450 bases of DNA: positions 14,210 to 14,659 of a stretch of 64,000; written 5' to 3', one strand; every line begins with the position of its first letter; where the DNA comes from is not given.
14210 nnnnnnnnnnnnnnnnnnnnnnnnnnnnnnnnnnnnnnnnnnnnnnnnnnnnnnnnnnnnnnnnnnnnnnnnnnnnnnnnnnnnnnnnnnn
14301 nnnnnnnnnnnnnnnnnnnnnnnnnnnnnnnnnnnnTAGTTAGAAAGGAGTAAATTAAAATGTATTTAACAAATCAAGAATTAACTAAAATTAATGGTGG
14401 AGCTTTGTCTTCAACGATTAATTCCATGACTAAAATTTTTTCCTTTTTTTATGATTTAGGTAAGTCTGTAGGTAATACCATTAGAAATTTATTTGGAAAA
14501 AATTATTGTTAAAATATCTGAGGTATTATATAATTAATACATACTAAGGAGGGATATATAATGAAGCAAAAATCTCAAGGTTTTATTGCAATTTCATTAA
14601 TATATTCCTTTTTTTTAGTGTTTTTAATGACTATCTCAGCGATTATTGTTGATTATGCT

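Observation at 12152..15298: Complete two-peptide double-glycine bacteriocin locus, with the peptide genes missing from the ORF track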

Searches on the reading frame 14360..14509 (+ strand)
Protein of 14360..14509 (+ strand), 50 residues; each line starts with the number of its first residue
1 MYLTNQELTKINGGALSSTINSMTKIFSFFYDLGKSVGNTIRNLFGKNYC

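Call 3: search_protein_families(library=pfam, proteins=[window:14360-14509:+], max_evalue=0.1)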
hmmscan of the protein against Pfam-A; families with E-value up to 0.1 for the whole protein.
window:14360-14509:+ (50 aa): 0 families

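Call 16: find_homologous_proteins(query=window:14360-14509:+, max_evalue=10)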
Query window:14360-14509:+ (50 aa): 2 proteins with E <= 10 among 2 candidates.
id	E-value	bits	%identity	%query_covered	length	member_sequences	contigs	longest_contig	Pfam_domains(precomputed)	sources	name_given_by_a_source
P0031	2.9e-25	103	100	100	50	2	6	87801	-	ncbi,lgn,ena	-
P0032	1.0e-16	77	76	100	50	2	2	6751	-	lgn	-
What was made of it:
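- Tried and rejected: Word-indexed search with pepB alone found only 2 proteins (call 16).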

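Call 24: search_protein_families(library=ncbifam, proteins=[window:14360-14509:+], max_evalue=1)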
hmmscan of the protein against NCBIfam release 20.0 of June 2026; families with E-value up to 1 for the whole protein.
window:14360-14509:+ (50 aa): 4 families
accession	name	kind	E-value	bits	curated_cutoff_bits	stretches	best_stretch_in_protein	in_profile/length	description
NF038035.1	lactGalph_entA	subfamily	0.00079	19.5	37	1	3-15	1-13/35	lactococcin G-alpha/enterocin 1071A family bacteriocin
NF038034.1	lactGbeta_entB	subfamily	0.0053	16.9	37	1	3-34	1-29/38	lactococcin G-beta/enterocin 1071B family bacteriocin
TIGR03949.1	bact_IIb_cerein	subfamily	0.063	13.1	21.5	1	3-15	4-16/45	class IIb bacteriocin, lactobin A/cerein 7B family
TIGR01847.1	bacteriocin_sig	domain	0.14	12.9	15.7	1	3-14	4-15/15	bacteriocin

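Call 42: find_homologous_proteins(query=A2, max_evalue=1)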
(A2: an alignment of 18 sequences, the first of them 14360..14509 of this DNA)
Query A2 (18 sequences) (50 aa, profile of the alignment): 861 proteins with E <= 1 among 1721 candidates; the best 120 are listed.
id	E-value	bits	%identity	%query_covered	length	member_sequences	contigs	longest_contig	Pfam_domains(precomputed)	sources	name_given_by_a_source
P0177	1.3e-26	110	43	100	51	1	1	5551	-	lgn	-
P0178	2.3e-26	109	45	100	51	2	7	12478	-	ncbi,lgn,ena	-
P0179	6.5e-26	108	49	100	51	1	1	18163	-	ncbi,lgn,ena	-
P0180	1.2e-25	107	43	100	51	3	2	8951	-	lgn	-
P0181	2.1e-25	106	47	100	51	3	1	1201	-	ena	-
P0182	2.6e-25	106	47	100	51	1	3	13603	-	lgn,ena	-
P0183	2.6e-25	106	47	100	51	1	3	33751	-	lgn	-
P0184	3.3e-25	105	43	100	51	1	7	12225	-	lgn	-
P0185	3.5e-25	105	47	100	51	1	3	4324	-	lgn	-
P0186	3.7e-25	105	43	100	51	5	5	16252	-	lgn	-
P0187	4.3e-25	105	43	100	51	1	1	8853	-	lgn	-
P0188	4.6e-25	105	45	100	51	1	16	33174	-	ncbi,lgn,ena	-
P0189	9.0e-25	104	41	100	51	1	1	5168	-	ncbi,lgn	-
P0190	9.2e-25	104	45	100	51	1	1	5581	-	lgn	-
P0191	1.7e-24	103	45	100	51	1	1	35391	-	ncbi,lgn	-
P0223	3.1e-22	96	48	100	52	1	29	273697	-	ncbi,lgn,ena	-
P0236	2.1e-21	93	41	90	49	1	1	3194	-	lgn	-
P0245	1.8e-20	90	42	94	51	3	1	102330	-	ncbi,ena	-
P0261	2.2e-19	87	41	96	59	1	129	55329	-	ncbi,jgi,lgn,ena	jgi:hypothetical protein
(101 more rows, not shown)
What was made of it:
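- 14360..14512 (+): pepB precursor, 50 aa. GG leader at 14360-14401. Predicted 36-aa cationic amphipathic core at 14402-14509, with GKSVG and the C-terminal ...KNYC. RBS at 14345-14350. 861 relatives, all unnamed (call 42).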

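Call 44: find_encoding_contigs(protein=P0261, flank=7000, max_places=3)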
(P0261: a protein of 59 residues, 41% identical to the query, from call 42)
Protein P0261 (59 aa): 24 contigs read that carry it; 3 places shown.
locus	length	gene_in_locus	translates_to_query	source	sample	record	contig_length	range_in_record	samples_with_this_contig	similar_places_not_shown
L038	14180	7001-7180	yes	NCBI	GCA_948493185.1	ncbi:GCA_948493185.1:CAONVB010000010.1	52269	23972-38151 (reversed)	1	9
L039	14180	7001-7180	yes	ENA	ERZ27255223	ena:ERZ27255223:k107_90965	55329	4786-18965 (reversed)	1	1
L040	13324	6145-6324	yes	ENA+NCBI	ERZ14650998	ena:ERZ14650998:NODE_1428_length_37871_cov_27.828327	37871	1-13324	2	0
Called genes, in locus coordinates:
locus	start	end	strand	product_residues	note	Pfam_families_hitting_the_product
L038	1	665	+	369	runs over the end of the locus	-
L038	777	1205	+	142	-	-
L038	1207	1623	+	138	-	-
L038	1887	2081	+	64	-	-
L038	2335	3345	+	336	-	PF02407:Viral_Rep (weak)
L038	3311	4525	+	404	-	-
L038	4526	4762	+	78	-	PF09035:Tn916-Xis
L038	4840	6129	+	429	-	PF02920:Integrase_DNA, PF00589:Phage_integrase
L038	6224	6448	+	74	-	PF00005:ABC_tran (weak)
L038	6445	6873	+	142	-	-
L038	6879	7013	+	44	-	-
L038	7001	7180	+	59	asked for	-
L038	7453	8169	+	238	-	-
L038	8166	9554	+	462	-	PF28494:GlyRS_ins_1 (faint), PF00587:tRNA-synt_2b, PF03129:HGTP_anticodon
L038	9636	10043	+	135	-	PF04472:SepF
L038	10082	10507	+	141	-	PF05103:DivIVA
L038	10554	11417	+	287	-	-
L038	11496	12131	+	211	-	PF01863:YgjP-like, PF10263:SprT-like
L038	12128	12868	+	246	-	PF22435:MRM3-like_sub_bind, PF00588:SpoU_methylase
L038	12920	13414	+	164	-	PF01782:RimM, PF05239:PRC, PF24986:PRC_RimM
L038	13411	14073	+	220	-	PF01746:tRNA_m1G_MT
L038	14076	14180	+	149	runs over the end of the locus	-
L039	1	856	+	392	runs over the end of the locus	-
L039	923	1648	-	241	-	PF06541:ABC_trans_CmpB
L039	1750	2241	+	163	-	PF12685:SpoIIIAH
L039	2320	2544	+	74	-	PF00196:GerE, PF04545:Sigma70_r4, PF08281:Sigma70_r4_2, PF04967:HTH_10 (weak)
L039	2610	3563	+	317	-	PF10646:Germane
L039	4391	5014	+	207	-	PF03412:Peptidase_C39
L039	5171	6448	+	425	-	PF00664:ABC_membrane (weak), PF00005:ABC_tran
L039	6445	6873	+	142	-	-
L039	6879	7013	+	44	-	-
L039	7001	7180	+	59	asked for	-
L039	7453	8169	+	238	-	-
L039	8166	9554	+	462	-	PF28494:GlyRS_ins_1 (faint), PF00587:tRNA-synt_2b, PF03129:HGTP_anticodon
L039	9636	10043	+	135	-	PF04472:SepF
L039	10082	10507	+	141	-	PF05103:DivIVA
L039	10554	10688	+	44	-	-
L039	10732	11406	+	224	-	-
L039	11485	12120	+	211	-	PF01863:YgjP-like, PF10263:SprT-like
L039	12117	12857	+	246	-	PF22435:MRM3-like_sub_bind, PF00588:SpoU_methylase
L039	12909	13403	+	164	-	PF01782:RimM, PF05239:PRC, PF24986:PRC_RimM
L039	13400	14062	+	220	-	PF01746:tRNA_m1G_MT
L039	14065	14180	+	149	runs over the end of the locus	-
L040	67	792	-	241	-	PF06541:ABC_trans_CmpB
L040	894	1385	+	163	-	PF12685:SpoIIIAH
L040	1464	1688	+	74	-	PF00196:GerE, PF04545:Sigma70_r4, PF08281:Sigma70_r4_2, PF04967:HTH_10 (weak)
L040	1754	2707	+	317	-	PF10646:Germane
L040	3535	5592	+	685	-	PF03412:Peptidase_C39, PF00664:ABC_membrane, PF00005:ABC_tran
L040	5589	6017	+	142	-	-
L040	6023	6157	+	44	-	-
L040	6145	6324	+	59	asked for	-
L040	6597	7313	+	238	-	-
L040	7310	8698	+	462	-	PF28494:GlyRS_ins_1 (faint), PF00587:tRNA-synt_2b, PF03129:HGTP_anticodon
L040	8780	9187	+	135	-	PF04472:SepF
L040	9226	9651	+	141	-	PF05103:DivIVA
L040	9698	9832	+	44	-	-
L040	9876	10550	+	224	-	-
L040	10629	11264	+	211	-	PF01863:YgjP-like, PF10263:SprT-like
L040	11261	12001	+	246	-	PF22435:MRM3-like_sub_bind, PF00588:SpoU_methylase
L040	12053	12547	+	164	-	PF01782:RimM, PF05239:PRC, PF24986:PRC_RimM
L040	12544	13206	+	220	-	PF01746:tRNA_m1G_MT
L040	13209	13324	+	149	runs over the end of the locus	-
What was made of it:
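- Some strains carry a disrupted transporter: a Tn916-like insertion in L038 and a split gene in L039 (call 44). In L039 and L040 that block is inverted relative to the cassette (call 44). Strains with a disrupted transporter exist (call 44).
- Tried and rejected: It belongs to the backbone (call 44).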

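Call 45: find_encoding_contigs(protein=P0223, flank=7000, max_places=2)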
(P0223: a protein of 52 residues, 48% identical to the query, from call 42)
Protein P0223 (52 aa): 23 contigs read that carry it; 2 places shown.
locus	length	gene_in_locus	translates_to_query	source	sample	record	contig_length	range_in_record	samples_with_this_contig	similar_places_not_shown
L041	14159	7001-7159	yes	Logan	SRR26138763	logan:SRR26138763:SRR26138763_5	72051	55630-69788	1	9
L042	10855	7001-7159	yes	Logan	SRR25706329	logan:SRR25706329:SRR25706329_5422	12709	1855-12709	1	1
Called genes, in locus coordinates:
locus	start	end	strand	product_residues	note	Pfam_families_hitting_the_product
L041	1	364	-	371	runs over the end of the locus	PF05636:HIGH_NTase1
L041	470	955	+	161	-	PF02620:YceD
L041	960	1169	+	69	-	PF01783:Ribosomal_L32p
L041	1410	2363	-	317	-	PF10646:Germane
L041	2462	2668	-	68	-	PF00196:GerE, PF04545:Sigma70_r4, PF08281:Sigma70_r4_2, PF04967:HTH_10 (weak)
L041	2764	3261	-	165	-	PF12685:SpoIIIAH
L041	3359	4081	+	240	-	PF06541:ABC_trans_CmpB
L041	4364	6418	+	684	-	PF03412:Peptidase_C39, PF20720:nSTAND3 (faint), PF00664:ABC_membrane, PF00005:ABC_tran, PF03215:Rad17 (faint)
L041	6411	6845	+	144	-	-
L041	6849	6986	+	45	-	-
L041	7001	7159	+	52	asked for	-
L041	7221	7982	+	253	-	-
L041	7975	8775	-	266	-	PF04018:VCA0040-like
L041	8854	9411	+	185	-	PF04011:LemA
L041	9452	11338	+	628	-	PF09972:DUF2207, PF20990:DUF2207_C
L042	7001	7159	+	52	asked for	-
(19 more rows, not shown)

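Call 60: find_encoding_contigs(protein=P0245, flank=3500, max_places=2)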
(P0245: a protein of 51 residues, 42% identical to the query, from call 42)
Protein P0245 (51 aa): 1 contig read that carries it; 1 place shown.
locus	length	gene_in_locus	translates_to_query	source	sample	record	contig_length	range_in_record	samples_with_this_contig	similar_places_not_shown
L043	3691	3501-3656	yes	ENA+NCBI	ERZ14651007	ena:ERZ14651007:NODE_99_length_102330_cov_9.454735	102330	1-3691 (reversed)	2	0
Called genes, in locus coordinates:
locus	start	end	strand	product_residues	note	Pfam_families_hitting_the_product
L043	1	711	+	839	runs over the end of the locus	PF00521:DNA_topoisoIV, PF03989:DNA_gyraseA_C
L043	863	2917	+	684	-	PF03412:Peptidase_C39, PF00664:ABC_membrane, PF00005:ABC_tran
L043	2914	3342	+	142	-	-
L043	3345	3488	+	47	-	-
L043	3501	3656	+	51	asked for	-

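Call 61: find_encoding_contigs(protein=P0236, flank=3500, max_places=2)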
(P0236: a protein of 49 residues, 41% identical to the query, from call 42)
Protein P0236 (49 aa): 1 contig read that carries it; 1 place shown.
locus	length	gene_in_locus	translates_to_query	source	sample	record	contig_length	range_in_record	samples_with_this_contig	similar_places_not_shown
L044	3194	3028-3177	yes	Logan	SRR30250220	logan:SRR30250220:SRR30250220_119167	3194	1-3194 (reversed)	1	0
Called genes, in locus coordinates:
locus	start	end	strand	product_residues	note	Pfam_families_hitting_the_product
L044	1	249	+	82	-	?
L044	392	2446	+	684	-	PF03412:Peptidase_C39, PF13529:Peptidase_C39_2 (faint), PF00664:ABC_membrane, PF00005:ABC_tran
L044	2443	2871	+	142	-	-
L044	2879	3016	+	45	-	-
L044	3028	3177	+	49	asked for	-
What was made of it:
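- Tried and rejected: Both end within 17-35 nt of a contig end, so they are artefacts (calls 60, 61).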
